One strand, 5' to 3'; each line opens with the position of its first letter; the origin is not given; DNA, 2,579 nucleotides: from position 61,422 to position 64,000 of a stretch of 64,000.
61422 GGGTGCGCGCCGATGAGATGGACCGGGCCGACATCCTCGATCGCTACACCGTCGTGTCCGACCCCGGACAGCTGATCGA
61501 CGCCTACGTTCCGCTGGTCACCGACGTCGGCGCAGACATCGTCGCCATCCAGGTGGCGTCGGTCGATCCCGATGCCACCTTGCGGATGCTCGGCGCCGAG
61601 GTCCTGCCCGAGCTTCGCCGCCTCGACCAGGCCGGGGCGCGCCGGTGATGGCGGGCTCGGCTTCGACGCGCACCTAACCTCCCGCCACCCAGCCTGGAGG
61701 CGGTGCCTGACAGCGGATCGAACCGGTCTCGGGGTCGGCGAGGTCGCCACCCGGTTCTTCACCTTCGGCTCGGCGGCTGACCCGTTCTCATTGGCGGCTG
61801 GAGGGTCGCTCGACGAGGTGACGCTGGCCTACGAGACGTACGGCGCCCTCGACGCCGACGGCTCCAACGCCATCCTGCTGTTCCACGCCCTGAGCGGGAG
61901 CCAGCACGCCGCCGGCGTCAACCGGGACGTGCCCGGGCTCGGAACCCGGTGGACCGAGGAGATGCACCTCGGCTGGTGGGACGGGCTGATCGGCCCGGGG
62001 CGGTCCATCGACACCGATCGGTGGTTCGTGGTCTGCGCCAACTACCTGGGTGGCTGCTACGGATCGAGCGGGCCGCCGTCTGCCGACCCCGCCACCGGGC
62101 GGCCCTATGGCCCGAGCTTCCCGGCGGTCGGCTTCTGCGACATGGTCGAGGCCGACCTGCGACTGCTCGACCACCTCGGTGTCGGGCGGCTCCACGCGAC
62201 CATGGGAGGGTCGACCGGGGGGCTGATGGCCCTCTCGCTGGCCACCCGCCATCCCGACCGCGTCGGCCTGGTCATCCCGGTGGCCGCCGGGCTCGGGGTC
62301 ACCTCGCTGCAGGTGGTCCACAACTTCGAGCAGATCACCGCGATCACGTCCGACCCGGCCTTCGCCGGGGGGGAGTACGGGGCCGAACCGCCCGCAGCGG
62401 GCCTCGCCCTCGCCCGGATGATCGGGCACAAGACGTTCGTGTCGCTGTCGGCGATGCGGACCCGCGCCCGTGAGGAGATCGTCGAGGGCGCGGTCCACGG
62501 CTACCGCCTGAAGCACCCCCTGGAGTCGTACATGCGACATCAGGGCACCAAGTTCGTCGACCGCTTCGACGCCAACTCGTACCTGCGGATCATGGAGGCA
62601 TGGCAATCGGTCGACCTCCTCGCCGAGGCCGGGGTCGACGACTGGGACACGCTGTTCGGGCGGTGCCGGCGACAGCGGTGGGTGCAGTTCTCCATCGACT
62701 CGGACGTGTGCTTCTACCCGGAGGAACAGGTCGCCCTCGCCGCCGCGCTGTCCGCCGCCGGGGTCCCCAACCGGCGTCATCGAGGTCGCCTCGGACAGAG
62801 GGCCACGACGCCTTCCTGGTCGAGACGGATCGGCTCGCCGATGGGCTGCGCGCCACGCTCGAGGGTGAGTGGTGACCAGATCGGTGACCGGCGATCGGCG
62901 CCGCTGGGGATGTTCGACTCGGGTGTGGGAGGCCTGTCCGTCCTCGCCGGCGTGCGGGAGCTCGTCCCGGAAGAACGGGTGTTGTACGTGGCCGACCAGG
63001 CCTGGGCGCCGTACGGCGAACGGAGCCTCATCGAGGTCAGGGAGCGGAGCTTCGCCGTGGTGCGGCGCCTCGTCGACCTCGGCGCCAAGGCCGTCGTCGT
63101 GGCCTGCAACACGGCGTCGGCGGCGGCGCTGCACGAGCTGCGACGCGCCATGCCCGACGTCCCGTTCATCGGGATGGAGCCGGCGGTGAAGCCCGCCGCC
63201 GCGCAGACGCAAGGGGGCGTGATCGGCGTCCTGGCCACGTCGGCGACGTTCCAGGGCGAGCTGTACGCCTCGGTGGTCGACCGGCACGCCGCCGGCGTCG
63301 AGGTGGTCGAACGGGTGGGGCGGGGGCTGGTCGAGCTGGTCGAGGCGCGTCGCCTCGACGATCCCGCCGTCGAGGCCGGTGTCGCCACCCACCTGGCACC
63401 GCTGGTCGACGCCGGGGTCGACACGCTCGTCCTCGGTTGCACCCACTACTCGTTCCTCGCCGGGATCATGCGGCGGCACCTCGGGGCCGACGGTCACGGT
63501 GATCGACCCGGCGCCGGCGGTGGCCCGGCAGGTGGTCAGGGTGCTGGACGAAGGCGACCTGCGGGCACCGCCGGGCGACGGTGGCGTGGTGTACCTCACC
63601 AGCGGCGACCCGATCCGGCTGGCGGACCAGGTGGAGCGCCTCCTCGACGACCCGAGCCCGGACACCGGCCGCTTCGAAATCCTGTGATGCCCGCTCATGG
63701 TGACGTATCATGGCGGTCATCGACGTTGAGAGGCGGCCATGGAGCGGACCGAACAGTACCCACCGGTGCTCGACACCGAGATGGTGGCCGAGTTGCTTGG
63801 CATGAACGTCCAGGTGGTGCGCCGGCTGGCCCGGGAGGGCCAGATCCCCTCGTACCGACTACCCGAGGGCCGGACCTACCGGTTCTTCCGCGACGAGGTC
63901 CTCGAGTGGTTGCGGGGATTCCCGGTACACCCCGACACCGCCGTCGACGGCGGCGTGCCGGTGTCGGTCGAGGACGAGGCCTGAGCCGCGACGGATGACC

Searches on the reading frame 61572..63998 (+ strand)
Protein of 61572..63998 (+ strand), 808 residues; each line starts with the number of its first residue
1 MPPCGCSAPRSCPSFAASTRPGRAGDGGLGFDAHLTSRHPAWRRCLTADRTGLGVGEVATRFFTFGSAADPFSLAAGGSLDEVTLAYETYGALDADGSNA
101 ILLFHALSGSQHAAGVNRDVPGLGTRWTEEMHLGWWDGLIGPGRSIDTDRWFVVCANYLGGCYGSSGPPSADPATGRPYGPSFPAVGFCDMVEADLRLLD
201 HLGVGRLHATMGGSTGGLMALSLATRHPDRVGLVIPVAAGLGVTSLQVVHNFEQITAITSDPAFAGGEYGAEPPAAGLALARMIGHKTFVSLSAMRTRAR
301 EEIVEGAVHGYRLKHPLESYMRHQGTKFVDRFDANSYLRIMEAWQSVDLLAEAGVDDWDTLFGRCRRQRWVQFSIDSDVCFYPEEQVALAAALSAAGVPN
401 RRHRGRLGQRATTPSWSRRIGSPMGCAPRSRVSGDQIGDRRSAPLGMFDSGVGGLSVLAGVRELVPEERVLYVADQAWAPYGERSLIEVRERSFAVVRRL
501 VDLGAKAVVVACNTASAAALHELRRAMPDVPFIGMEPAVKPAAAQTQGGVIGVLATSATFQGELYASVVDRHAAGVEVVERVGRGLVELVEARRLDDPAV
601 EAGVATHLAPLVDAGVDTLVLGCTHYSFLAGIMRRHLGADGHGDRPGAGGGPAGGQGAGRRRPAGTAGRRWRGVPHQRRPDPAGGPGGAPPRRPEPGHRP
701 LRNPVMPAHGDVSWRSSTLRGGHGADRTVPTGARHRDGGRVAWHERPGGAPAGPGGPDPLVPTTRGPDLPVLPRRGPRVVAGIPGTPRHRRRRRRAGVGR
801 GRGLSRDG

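Call 12: search_protein_families(library=pfam, proteins=[window:61572-63998:+], max_evalue=0.001)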
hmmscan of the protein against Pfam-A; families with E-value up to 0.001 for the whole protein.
window:61572-63998:+ (808 aa): 2 families
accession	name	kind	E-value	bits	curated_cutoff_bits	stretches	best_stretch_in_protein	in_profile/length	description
PF01177.27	Asp_Glu_race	-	1.2e-23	84.5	31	1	459-638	18-197/211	Asp/Glu/Hydantoin racemase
PF00561.26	Abhydrolase_1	-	1e-11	45.4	25.8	1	120-278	15-137/245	alpha/beta hydrolase fold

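Call 58: search_protein_families(library=ncbifam, proteins=[window:61572-63998:+], max_evalue=0.00001)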
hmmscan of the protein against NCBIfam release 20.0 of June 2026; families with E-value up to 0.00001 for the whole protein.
window:61572-63998:+ (808 aa): 14 families
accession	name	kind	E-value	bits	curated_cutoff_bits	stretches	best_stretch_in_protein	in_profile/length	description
NF001209.0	PRK00175.1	equivalog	4.4e-94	315.4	331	1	68-397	19-340/381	homoserine O-acetyltransferase MetX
TIGR01392.2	MetX_acetyl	equivalog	2.4e-90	303.1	500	1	70-398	3-321/351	homoserine O-acetyltransferase MetX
NF047916.1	MetX_succinyl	exception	1.4e-81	274.3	560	1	55-395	2-332/370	homoserine O-succinyltransferase MetX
NF047917.1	MetX_acetyl_MTB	exception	4.1e-69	233.4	475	1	72-395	15-328/361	homoserine O-acetyltransferase MetX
NF005262.1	PRK06765.1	equivalog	2.2e-49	168.4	450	1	70-397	10-333/366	E22 family MetX-like putative esterase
TIGR00067.1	glut_race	equivalog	3.6e-48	164.2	146.65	1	446-638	2-195/251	glutamate racemase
NF002035.0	PRK00865.1-3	equivalog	8.1e-45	153.5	328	1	443-639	4-200/267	glutamate racemase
NF002034.1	PRK00865.1-1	equivalog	7.1e-35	120.5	408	1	447-633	3-191/260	glutamate racemase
NF005757.0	PRK07581.1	subfamily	6.3e-31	107.5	332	1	132-393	54-301/339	hypothetical protein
NF005071.0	PRK06489.1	equivalog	1.2e-20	74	305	1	70-283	38-233/362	hypothetical protein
NF006449.0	PRK08775.1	equivalog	9e-19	67.6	296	1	71-342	36-265/344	homoserine O-succinyltransferase MetX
NF052483.1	racemase_CuyB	equivalog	7.6e-16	58.7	190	1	495-630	62-200/225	cysteate racemase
NF047915.1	homoser_Ac_Staph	exception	1.9e-11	43.9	500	1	72-388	13-275/320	homoserine O-acetyltransferase MetX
TIGR00035.1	asp_race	subfamily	3e-07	30.3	93.1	1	491-628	63-201/236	amino acid racemase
